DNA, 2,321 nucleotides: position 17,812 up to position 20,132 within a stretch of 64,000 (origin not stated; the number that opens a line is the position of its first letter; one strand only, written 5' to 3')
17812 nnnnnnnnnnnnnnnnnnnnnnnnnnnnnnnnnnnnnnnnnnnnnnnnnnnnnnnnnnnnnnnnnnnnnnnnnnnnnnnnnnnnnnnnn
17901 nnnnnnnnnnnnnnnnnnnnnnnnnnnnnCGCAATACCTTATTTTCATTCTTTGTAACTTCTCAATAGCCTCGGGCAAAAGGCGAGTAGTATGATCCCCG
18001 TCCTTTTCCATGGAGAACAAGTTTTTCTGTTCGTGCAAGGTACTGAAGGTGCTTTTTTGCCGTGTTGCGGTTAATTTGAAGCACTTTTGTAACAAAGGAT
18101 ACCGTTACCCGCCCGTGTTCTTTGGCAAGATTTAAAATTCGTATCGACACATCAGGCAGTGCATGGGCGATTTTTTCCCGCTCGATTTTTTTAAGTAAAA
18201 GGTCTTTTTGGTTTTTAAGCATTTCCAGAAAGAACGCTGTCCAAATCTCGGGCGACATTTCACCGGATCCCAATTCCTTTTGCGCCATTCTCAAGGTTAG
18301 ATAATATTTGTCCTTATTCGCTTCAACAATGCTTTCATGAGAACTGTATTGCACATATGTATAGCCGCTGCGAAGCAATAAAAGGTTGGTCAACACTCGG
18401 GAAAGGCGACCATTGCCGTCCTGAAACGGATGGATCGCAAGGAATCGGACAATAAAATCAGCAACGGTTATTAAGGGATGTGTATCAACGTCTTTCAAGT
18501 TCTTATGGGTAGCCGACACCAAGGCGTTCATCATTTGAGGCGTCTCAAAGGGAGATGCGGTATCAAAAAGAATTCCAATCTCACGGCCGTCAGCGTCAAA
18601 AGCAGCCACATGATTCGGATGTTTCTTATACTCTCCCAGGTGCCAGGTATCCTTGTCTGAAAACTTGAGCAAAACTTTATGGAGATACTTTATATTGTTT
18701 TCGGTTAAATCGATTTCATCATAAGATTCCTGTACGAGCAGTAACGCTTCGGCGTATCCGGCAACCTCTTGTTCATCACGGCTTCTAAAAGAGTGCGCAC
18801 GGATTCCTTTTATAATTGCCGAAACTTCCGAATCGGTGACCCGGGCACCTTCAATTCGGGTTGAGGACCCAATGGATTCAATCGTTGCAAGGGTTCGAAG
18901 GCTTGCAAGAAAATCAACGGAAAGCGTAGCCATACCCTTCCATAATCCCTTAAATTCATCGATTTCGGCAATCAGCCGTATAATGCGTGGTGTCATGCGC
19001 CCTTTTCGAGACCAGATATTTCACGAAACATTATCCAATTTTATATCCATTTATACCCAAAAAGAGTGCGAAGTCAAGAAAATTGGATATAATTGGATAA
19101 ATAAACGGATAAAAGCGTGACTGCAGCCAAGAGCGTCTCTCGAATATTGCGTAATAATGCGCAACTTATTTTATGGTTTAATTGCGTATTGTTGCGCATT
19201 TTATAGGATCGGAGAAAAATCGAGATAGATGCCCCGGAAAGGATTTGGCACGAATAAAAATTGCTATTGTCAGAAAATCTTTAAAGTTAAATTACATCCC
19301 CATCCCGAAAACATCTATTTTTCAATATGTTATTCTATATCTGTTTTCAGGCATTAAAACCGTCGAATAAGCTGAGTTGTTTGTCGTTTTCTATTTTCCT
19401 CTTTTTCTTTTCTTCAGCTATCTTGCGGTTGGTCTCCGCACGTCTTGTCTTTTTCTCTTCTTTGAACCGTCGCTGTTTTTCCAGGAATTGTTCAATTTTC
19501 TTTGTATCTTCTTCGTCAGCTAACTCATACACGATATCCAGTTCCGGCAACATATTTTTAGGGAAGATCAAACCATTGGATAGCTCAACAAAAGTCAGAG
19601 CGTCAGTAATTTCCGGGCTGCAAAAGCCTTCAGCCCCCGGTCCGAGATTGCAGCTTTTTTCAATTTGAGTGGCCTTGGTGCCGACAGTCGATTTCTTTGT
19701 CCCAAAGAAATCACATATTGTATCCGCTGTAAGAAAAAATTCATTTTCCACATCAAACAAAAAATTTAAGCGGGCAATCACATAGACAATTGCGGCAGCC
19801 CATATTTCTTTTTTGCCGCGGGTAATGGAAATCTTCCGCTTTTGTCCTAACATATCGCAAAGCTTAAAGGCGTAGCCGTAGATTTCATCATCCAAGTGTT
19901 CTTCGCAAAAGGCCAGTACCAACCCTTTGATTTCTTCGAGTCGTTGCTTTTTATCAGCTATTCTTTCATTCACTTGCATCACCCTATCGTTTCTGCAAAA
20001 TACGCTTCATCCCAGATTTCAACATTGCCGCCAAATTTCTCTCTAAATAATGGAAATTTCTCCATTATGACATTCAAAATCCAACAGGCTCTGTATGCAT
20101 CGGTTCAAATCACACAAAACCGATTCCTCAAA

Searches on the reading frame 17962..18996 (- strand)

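Call 29: search_protein_families(library=pfam, proteins=[window:17962-18996:-])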
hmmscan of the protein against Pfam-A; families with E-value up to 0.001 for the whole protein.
window:17962-18996:- (344 aa): 2 families
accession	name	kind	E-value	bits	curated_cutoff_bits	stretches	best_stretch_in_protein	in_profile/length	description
PF02661.23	Fic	-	2.3e-16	60.9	24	1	97-207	2-93/93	Fic/DOC family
PF06163.17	DUF977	-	0.00088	19.8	22.1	0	283-331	13-61/134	Bacterial protein of unknown function (DUF977)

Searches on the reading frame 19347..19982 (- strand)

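Call 29: search_protein_families(library=pfam, proteins=[window:19347-19982:-])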
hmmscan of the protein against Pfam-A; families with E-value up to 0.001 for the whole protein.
window:19347-19982:- (211 aa): 1 family
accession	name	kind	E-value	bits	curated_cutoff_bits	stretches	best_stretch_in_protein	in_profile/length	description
PF19935.4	DUF6398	-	9.2e-30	103.6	27.2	1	17-119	1-103/106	Domain of unknown function (DUF6398)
